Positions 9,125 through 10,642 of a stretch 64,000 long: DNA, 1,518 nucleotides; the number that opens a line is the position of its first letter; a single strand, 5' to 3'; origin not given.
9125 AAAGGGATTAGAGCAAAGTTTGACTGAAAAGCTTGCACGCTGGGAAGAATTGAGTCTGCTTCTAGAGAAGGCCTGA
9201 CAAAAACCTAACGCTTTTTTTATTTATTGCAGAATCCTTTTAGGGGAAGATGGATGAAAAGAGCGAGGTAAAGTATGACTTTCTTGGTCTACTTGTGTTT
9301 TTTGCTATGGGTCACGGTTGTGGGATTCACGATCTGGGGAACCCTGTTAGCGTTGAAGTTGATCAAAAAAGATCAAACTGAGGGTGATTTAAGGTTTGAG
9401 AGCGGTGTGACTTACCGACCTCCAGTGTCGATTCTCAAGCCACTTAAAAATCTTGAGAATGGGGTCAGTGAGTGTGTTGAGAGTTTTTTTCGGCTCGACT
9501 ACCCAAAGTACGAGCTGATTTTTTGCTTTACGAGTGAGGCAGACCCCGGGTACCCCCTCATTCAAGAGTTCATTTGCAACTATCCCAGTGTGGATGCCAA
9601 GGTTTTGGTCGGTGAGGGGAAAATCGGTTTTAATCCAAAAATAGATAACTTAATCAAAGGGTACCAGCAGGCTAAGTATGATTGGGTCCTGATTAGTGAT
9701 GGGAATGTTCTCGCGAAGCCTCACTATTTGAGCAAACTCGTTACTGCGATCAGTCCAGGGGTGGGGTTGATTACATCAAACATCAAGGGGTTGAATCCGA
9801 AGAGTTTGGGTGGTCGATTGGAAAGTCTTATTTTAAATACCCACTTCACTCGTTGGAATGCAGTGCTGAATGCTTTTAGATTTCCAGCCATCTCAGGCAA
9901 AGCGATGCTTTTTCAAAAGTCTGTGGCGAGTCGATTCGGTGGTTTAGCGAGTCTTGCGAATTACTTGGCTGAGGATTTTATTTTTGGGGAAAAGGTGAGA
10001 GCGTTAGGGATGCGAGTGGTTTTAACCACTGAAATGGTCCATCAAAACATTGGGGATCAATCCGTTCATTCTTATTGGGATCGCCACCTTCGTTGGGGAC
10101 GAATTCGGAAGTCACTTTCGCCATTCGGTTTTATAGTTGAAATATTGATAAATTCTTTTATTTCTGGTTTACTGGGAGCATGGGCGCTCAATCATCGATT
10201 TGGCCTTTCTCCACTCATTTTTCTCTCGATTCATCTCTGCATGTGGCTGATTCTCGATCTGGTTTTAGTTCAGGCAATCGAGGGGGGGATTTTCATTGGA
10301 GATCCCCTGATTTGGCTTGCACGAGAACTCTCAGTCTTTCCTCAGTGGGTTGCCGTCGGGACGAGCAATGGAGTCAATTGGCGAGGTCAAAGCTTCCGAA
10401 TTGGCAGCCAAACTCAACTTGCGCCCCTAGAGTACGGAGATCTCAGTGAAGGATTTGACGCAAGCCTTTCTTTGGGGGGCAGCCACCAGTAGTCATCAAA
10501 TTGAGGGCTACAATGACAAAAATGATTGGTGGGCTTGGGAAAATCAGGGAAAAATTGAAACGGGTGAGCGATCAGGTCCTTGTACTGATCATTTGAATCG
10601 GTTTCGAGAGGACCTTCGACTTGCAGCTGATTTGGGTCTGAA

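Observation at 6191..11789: Eukaryote-like glycosphingolipid gene set: DEGS1-type delta-4 desaturase, UGCG-type ceramide glucosyltransferase and GH1 beta-glucosidase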

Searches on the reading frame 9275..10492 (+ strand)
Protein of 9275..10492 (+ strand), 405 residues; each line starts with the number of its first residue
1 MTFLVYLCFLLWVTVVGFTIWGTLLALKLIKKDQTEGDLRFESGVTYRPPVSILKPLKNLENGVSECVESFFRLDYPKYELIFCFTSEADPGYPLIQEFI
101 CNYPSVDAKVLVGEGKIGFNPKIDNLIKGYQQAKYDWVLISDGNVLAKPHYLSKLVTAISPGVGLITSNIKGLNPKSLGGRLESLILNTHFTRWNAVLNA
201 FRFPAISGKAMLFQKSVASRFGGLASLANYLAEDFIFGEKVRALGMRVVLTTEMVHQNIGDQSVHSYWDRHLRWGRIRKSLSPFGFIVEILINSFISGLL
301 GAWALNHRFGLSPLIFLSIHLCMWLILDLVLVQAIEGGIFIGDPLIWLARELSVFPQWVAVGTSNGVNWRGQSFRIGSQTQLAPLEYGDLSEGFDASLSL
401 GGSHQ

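Call 3: search_protein_families(library=pfam, proteins=[window:9275-10492:+], max_evalue=0.01)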
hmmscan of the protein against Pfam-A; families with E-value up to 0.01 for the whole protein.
window:9275-10492:+ (405 aa): 4 families
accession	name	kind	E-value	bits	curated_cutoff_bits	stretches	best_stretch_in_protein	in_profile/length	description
PF13506.12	Glyco_transf_21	-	2.9e-44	151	21.7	1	104-276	1-174/174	Glycosyl transferase family 21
PF13641.12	Glyco_tranf_2_3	-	3.3e-21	76.8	27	1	64-275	16-228/230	Glycosyltransferase like family 2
PF13632.12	Glyco_trans_2_3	-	6.9e-08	33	27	1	137-320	1-189/198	Glycosyl transferase family group 2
PF00535.33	Glycos_transf_2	-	1.7e-05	25.3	23.3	1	52-185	1-130/168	Glycosyl transferase family 2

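Call 4: search_protein_families(library=ncbifam, proteins=[window:9275-10492:+], max_evalue=0.01)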
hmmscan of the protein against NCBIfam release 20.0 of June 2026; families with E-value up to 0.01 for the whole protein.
window:9275-10492:+ (405 aa): 4 families
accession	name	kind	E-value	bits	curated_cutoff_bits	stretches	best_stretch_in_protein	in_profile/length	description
TIGR03472.1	HpnI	equivalog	1.1e-59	202.2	310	1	3-382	3-370/373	bacteriohopanetetrol glucosamine biosynthesis glycosyltransferase HpnI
TIGR03937.1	PgaC_IcaA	equivalog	1.5e-07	30.7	422.3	1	37-275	33-267/407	poly-beta-1,6-N-acetyl-D-glucosamine synthase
TIGR03469.1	HpnB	hypoth_equivalog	6e-06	25.5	379.25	1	12-252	3-257/386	hopene-associated glycosyltransferase HpnB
NF053739.1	GlytfEpsEBac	equivalog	0.00055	19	450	1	49-154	1-102/265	glycosyltransferase EpsE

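Call 10: search_solved_structures(query=window:9275-10489:+, max_evalue=0.01, show_alignments=2)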
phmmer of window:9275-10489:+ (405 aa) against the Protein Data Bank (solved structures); distinct sequences matched with E-value up to 0.01: 4.
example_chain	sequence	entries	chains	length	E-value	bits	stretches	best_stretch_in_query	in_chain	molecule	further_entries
26qf_A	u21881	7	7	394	1.5e-58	201.8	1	47-376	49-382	Ceramide glucosyltransferase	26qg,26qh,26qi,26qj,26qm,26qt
26qs_A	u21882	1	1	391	1.6e-58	201.7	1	47-376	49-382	Ceramide glucosyltransferase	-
6yv7_B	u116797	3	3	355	0.0027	19.8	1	45-256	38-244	Glycosyl transferase, family 2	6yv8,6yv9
6yv7_A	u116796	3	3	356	0.0027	19.8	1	45-256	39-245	Glycosyl transferase, family 2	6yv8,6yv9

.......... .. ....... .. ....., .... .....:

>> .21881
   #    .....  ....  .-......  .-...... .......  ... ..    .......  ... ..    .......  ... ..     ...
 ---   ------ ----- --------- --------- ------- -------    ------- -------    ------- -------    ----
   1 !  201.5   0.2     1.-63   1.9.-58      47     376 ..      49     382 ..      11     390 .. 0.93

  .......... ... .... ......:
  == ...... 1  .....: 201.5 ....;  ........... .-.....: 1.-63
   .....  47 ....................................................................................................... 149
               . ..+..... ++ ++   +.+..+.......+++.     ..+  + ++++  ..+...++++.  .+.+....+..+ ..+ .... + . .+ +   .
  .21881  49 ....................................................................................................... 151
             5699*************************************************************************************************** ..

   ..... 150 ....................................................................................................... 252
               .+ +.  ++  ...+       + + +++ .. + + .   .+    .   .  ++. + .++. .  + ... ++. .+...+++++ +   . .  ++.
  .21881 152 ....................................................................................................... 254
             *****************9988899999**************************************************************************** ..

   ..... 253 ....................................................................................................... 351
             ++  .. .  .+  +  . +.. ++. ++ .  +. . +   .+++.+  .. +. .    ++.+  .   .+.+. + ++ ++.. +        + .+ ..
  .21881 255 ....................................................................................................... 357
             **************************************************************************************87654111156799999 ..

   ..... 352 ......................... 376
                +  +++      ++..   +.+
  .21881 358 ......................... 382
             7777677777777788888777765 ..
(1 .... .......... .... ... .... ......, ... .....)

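Call 28: find_encoding_contigs(protein=window:9275-10489:+, flank=10000, max_places=4)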
Protein window:9275-10489:+ (405 aa): 1 contig read that carries it; 1 place shown.
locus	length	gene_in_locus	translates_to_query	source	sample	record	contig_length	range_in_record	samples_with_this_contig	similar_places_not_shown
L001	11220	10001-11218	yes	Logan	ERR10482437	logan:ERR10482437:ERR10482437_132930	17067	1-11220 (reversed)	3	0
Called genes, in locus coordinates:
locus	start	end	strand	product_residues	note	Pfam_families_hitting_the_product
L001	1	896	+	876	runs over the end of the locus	-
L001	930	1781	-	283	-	PF00561:Abhydrolase_1, PF12146:Hydrolase_4, PF12697:Abhydrolase_6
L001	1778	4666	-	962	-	PF00005:ABC_tran (faint), PF02463:SMC_N (faint), PF13175:AAA_15 (faint), PF13191:AAA_16 (faint), PF13304:AAA_21 (faint), PF13555:AAA_29 (faint), PF17760:UvrA_inter (weak), PF17755:UvrA_DNA-bind, +2 more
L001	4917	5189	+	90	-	-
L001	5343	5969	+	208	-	-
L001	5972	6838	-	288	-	PF05175:MTS, PF13847:Methyltransf_31, PF13649:Methyltransf_25 (weak)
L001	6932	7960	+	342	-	PF08557:Lipid_DES, PF00487:FA_desaturase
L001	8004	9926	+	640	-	PF00005:ABC_tran, PF02463:SMC_N (faint), PF03193:RsgA_GTPase (faint), PF13191:AAA_16 (faint), PF13555:AAA_29 (faint), PF12848:ABC_tran_Xtn, PF00005:ABC_tran, PF16326:ABC_tran_CTD, +6 more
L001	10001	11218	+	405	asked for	PF13506:Glyco_transf_21, PF13641:Glyco_tranf_2_3, PF00535:Glycos_transf_2 (faint), PF13632:Glyco_trans_2_3 (weak)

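Call 33: find_homologous_proteins(query=window:9275-10489:+, max_evalue=0.00001)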
Query window:9275-10489:+ (405 aa): 415 proteins with E <= 0.00001 among 5901 candidates; the best 120 are listed.
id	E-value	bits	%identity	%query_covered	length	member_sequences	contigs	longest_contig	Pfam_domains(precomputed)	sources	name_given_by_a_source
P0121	1.2e-273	925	100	100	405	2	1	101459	PF13632.13,PF13506.14,PF13641.13,PF00535.33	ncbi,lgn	-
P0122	6.6e-172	590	64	100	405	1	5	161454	PF13632.13,PF13506.14,PF13641.13,PF00535.33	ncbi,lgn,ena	-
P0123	4.1e-168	578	61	100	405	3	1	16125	PF13632.13,PF13506.14,PF13641.13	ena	-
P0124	3.9e-162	558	61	100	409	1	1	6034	PF13632.13,PF13506.14,PF13641.13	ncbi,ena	-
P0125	4.2e-158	545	58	100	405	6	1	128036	PF13632.13,PF13506.14,PF13641.13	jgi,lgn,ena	-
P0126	3.5e-116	407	47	100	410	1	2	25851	PF13632.13,PF13506.14,PF13641.13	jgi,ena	jgi:ceramide glucosyltransferase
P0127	1.4e-104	368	48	90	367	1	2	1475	PF13632.13,PF13506.14,PF13641.13,PF00535.33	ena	-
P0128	3.7e-103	364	42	93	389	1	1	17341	PF13632.13,PF13506.14,PF13641.13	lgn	-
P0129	1.4e-102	362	46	90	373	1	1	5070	PF13632.13,PF13506.14,PF13641.13,PF00535.33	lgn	-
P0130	9.7e-102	359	45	91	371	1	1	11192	PF13632.13,PF13506.14,PF13641.13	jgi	jgi:ceramide glucosyltransferase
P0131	4.9e-100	353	44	81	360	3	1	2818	PF13632.13,PF13506.14,PF13641.13,PF00535.33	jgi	jgi:ceramide glucosyltransferase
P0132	5.1e-96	340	41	95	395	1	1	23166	PF13632.13,PF13506.14,PF13641.13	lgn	-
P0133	2.8e-94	334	42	93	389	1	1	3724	PF13632.13,PF13506.14,PF13641.13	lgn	-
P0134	3.7e-94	334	43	89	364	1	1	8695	PF13632.13,PF13506.14,PF13641.13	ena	-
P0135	4.1e-94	334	42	93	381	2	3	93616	PF13632.13,PF13506.14,PF13641.13,PF00535.33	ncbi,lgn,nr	ncbi:ceramide glucosyltransferase [bacterium]|nr:ceramide glucosyltransferase [bacterium]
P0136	5.0e-94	334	43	91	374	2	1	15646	PF13632.13,PF13506.14,PF13641.13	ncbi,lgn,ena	-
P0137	8.2e-94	333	41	88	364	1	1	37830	PF13632.13,PF13506.14,PF13641.13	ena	-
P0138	1.2e-93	332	45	81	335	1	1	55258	PF13632.13,PF13506.14,PF13641.13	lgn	-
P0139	3.0e-93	331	43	95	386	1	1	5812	PF13632.13,PF13506.14,PF13641.13,PF00535.33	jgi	jgi:ceramide glucosyltransferase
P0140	4.3e-93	331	45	88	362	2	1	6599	PF13632.13,PF13506.14,PF13641.13,PF00535.33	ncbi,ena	-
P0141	5.8e-93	330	43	89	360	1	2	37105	PF13632.13,PF13506.14,PF13641.13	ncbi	-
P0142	1.0e-92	329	42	88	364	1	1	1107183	PF13632.13,PF13506.14,PF13641.13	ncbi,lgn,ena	-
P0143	1.0e-92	329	43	92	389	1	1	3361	PF13632.13,PF13506.14,PF13641.13,PF00535.33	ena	-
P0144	1.5e-92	329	43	90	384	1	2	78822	PF13632.13,PF13506.14,PF13641.13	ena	-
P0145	5.0e-92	327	42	92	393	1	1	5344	PF13632.13,PF13506.14,PF13641.13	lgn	-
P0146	9.5e-92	326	40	93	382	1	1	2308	PF13632.13,PF13506.14,PF13641.13,PF00535.33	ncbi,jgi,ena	jgi:ceramide glucosyltransferase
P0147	1.5e-91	325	44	83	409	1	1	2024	PF13632.13,PF13506.14,PF13641.13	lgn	-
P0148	2.7e-91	325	41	93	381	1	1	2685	PF13506.14,PF13641.13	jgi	jgi:ceramide glucosyltransferase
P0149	5.0e-91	324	43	89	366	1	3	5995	PF13632.13,PF13506.14,PF13641.13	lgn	-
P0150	2.5e-90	321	40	91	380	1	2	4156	PF13632.13,PF13506.14,PF13641.13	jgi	jgi:ceramide glucosyltransferase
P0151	2.5e-90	321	41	93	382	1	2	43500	PF13632.13,PF13506.14,PF13641.13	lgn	-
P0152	4.2e-90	321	43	82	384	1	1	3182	PF13632.13,PF13506.14,PF13641.13,PF00535.33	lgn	-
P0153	5.4e-90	320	41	88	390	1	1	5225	PF13632.13,PF13506.14,PF13641.13,PF00535.33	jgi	jgi:ceramide glucosyltransferase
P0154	5.4e-90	320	42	92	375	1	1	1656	PF13632.13,PF13506.14,PF13641.13,PF00535.33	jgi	-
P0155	6.1e-90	320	42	92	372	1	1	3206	PF13632.13,PF13506.14,PF13641.13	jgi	jgi:ceramide glucosyltransferase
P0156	6.6e-90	320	44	83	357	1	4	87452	PF13632.13,PF13506.14,PF13641.13,PF00535.33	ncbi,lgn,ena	-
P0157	1.2e-89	319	42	81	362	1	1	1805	PF13632.13,PF13506.14,PF13641.13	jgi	jgi:ceramide glucosyltransferase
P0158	1.3e-89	319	39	95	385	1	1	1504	PF13632.13,PF13506.14,PF13641.13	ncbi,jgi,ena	jgi:ceramide glucosyltransferase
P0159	1.9e-89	319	40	92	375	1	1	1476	PF13632.13,PF13506.14,PF13641.13,PF00535.33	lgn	-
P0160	2.7e-89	318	44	81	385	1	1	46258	PF13632.13,PF13506.14,PF13641.13,PF00535.33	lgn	-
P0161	4.1e-89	317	44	88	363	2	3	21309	PF13506.14,PF13641.13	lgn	-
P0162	6.6e-89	317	41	93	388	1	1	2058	PF13632.13,PF13506.14,PF13641.13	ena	-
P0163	1.9e-88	315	44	80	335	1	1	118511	PF13632.13,PF13506.14,PF13641.13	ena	-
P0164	2.2e-88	315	41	81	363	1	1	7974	PF13632.13,PF13506.14,PF13641.13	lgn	-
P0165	4.9e-88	314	40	93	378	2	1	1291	PF13632.13,PF13506.14,PF13641.13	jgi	-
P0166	1.1e-87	313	44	81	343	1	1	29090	PF13632.13,PF13506.14,PF13641.13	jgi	jgi:ceramide glucosyltransferase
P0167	1.1e-87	313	44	80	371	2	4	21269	PF13632.13,PF13506.14,PF13641.13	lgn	-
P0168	1.8e-87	312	42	92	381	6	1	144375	PF13506.14,PF13641.13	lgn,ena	-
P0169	3.1e-87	311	42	87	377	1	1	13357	PF13632.13,PF13506.14,PF13641.13,PF00535.33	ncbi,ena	-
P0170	3.4e-87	311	42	92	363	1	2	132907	PF13632.13,PF13506.14,PF13641.13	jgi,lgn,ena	-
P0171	9.5e-87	310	38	92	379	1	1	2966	PF13632.13,PF13506.14,PF13641.13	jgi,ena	-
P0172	1.3e-86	309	43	80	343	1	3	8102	PF13632.13,PF13506.14,PF13641.13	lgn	-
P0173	1.6e-86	309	39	90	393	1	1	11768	PF13632.13,PF13506.14,PF13641.13,PF00535.33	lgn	-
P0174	4.6e-86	307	40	95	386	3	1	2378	PF13632.13,PF13506.14,PF13641.13,PF00535.33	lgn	-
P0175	4.3e-85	304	43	81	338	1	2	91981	PF13632.13,PF13506.14,PF13641.13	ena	-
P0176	1.6e-84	302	41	89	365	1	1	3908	PF13632.13,PF13506.14,PF13641.13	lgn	-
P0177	2.4e-84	302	41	92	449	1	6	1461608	PF13632.13,PF13506.14,PF13641.13,PF00535.33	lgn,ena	-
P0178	2.6e-84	302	38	90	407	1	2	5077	PF13632.13,PF13506.14,PF13641.13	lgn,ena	-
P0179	3.0e-84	301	42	81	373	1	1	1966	PF13632.13,PF13506.14,PF13641.13,PF00535.33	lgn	-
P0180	8.7e-83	297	41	91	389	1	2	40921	PF13632.13,PF13506.14,PF13641.13,PF00535.33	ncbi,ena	-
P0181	2.6e-82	295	40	92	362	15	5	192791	PF13632.13,PF13506.14,PF13641.13,PF00535.33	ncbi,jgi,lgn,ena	jgi:ceramide glucosyltransferase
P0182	5.1e-82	294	38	92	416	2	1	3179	PF13632.13,PF13506.14,PF13641.13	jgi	jgi:ceramide glucosyltransferase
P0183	8.2e-82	293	41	82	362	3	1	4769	PF13632.13,PF13506.14,PF13641.13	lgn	-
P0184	1.3e-81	293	40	88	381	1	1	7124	PF13506.14,PF13641.13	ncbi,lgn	ncbi:MAG: glycosyltransferase [Pseudomonadota bacterium]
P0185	1.9e-81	292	41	88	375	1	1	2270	PF13632.13,PF13506.14,PF13641.13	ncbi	-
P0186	2.3e-81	292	43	78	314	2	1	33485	PF13632.13,PF13506.14,PF13641.13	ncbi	-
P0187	4.6e-81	291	39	99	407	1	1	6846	PF13632.13,PF13506.14,PF13641.13,PF00535.33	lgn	-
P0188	2.1e-80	289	41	88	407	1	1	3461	PF13632.13,PF13506.14,PF13641.13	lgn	-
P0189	2.3e-80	289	40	90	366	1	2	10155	PF13632.13,PF13506.14,PF13641.13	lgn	-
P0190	9.1e-80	287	41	88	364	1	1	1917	PF13632.13,PF13506.14,PF13641.13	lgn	-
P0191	9.7e-80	287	40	78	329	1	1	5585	PF13632.13,PF13506.14,PF13641.13,PF00535.33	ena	-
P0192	9.8e-80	287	40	90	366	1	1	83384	PF13632.13,PF13506.14,PF13641.13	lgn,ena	-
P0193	3.3e-79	285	40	88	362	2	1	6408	PF13632.13,PF13506.14,PF13641.13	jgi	-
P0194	3.5e-79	285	38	94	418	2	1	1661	PF13632.13,PF13506.14,PF13641.13,PF00535.33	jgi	jgi:ceramide glucosyltransferase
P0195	1.1e-78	283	41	81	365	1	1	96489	PF13632.13,PF13506.14,PF13641.13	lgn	-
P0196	2.0e-78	282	41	81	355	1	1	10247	PF13632.13,PF13506.14,PF13641.13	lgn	-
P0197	7.3e-78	280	41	87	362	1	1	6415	PF13632.13,PF13506.14,PF13641.13,PF00535.33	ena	-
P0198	8.0e-78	280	38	92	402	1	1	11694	PF13632.13,PF13506.14,PF13641.13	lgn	-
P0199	2.0e-77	279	41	83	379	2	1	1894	PF13632.13,PF13506.14,PF13641.13,PF00535.33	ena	-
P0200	3.5e-77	278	38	83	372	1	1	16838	PF13632.13,PF13506.14,PF13641.13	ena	-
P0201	4.2e-77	278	42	80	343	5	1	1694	PF13632.13,PF13506.14,PF13641.13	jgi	jgi:ceramide glucosyltransferase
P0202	7.1e-77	277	39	95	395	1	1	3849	PF13632.13,PF13506.14,PF13641.13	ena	-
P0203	8.9e-77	277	39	88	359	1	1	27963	PF13632.13,PF13506.14,PF13641.13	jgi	jgi:ceramide glucosyltransferase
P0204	1.7e-76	276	39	93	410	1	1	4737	PF13632.13,PF13506.14,PF13641.13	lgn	-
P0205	8.0e-76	274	40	81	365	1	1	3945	PF13632.13,PF13506.14,PF13641.13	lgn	-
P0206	5.5e-74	268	39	82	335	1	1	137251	PF13632.13,PF13506.14,PF13641.13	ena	-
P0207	4.7e-72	261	42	71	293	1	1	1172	PF13632.13,PF13506.14,PF13641.13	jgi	jgi:ceramide glucosyltransferase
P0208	3.0e-71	259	40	80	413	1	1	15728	PF13632.13,PF13506.14,PF13641.13,PF00535.33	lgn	-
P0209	2.4e-70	256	37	92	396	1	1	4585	PF13506.14,PF13641.13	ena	-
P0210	7.4e-69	251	37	81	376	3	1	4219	PF13632.13,PF13506.14,PF13641.13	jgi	jgi:ceramide glucosyltransferase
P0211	7.5e-69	251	39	81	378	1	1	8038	PF13632.13,PF13506.14,PF13641.13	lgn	-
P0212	1.3e-66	243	41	69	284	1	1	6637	PF13632.13,PF13506.14,PF13641.13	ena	-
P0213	1.7e-65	240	40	70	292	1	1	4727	PF13632.13,PF13506.14,PF13641.13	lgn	-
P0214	3.8e-65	238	39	81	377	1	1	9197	PF13632.13,PF13506.14,PF13641.13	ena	-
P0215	2.5e-64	236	40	81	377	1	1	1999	PF13506.14,PF13641.13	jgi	jgi:ceramide glucosyltransferase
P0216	5.0e-64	235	39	81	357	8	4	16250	PF13506.14,PF13641.13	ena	-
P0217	6.8e-64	234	35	94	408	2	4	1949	PF13632.13,PF13506.14,PF13641.13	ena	-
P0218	9.2e-63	231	38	81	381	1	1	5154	PF13506.14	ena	-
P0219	1.4e-62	230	37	80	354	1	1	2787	PF13632.13,PF13506.14,PF13641.13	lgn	-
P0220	2.7e-61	226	36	83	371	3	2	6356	PF13506.14,PF13641.13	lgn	-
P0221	8.3e-58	214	37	83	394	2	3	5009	PF13506.14,PF13641.13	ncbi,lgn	-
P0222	1.4e-57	214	38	74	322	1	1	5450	PF13506.14,PF13641.13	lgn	-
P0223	2.6e-57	213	35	93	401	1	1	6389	PF13506.14,PF13641.13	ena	-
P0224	3.7e-57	212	34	83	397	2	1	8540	PF13632.13,PF13506.14,PF13641.13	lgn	-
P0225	4.3e-57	212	36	85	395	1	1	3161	PF13632.13,PF13506.14,PF13641.13,PF00535.33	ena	-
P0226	1.7e-56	210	37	86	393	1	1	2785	PF13632.13,PF13506.14,PF13641.13,PF00535.33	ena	-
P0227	2.3e-56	210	36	83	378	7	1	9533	PF13632.13,PF13506.14,PF13641.13,PF00535.33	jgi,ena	-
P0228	4.6e-56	209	34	85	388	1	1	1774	PF13632.13,PF13506.14,PF13641.13,PF00535.33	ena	-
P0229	5.8e-56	208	36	83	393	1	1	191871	PF13632.13,PF13506.14,PF13641.13,PF00535.33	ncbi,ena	-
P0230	1.3e-55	207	33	81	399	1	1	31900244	PF13632.13,PF13506.14,PF13641.13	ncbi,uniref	ncbi:ceramide glucosyltransferase-like isoform X1 [Tubulanus polymorphus]|uniref:ceramide glucosyltr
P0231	5.4e-55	205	36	82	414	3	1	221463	PF13632.13,PF13506.14,PF13641.13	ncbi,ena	-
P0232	1.2e-54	204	35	82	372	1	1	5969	PF13632.13,PF13506.14,PF13641.13,PF00535.33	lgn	-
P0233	1.8e-54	203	35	83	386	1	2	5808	PF13632.13,PF13506.14,PF13641.13,PF00535.33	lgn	-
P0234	3.1e-54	203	34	94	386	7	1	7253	PF13632.13,PF13506.14,PF13641.13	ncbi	ncbi:MAG: glycosyltransferase [Holophagae bacterium]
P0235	5.4e-54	202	33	94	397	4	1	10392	PF13632.13,PF13506.14,PF13641.13,PF00535.33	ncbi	ncbi:MAG: ceramide glucosyltransferase [Candidatus Methylomirabilia bacterium]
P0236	5.5e-54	202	34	91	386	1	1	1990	PF13632.13,PF13506.14,PF13641.13,PF00535.33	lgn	-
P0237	6.4e-54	202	36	83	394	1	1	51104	PF13632.13,PF13506.14,PF13641.13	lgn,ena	-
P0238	9.0e-54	201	33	96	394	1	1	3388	PF13632.13,PF13506.14,PF13641.13,PF00535.33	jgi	jgi:ceramide glucosyltransferase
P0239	1.3e-53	200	34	93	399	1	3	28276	PF13632.13,PF13506.14,PF13641.13,PF00535.33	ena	-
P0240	2.3e-53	200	34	86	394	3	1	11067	PF13632.13,PF13506.14,PF13641.13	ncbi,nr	ncbi:MAG: ceramide glucosyltransferase [Thermoanaerobaculaceae bacterium]|nr:ceramide glucosyltransf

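Call 34: find_encoding_contigs(protein=P0142, flank=10000, max_places=1)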
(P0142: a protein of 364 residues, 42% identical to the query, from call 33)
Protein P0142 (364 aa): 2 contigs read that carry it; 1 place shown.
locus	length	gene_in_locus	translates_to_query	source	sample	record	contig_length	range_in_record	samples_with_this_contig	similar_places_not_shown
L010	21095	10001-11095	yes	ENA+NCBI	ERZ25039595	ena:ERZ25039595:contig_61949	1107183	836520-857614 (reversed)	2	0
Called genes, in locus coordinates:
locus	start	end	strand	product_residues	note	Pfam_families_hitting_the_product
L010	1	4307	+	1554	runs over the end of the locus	PF00069:Pkinase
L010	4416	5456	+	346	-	-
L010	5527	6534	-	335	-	PF01384:PHO4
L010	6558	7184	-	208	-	PF01865:PhoU_div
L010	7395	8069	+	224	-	PF00072:Response_reg, PF00486:Trans_reg_C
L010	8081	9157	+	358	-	PF08448:PAS_4, PF13426:PAS_9, PF00512:HisKA, PF02518:HATPase_c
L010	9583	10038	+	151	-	-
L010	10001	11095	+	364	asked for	PF13506:Glyco_transf_21, PF13641:Glyco_tranf_2_3, PF13632:Glyco_trans_2_3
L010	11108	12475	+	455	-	PF00232:Glyco_hydro_1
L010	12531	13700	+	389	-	PF00149:Metallophos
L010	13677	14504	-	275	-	-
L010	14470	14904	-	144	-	-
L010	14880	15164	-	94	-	-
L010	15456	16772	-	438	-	PF00709:Adenylsucc_synt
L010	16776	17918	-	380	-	PF00266:Aminotran_5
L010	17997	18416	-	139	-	-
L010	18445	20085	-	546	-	PF01590:GAF (weak), PF13185:GAF_2, PF00158:Sigma54_activat, PF14532:Sigma54_activ_2, PF07728:AAA_5 (weak), PF25601:AAA_lid_14, PF02954:HTH_8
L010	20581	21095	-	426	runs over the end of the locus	PF00108:Thiolase_N, PF02803:Thiolase_C, PF22691:Thiolase_C_1 (faint)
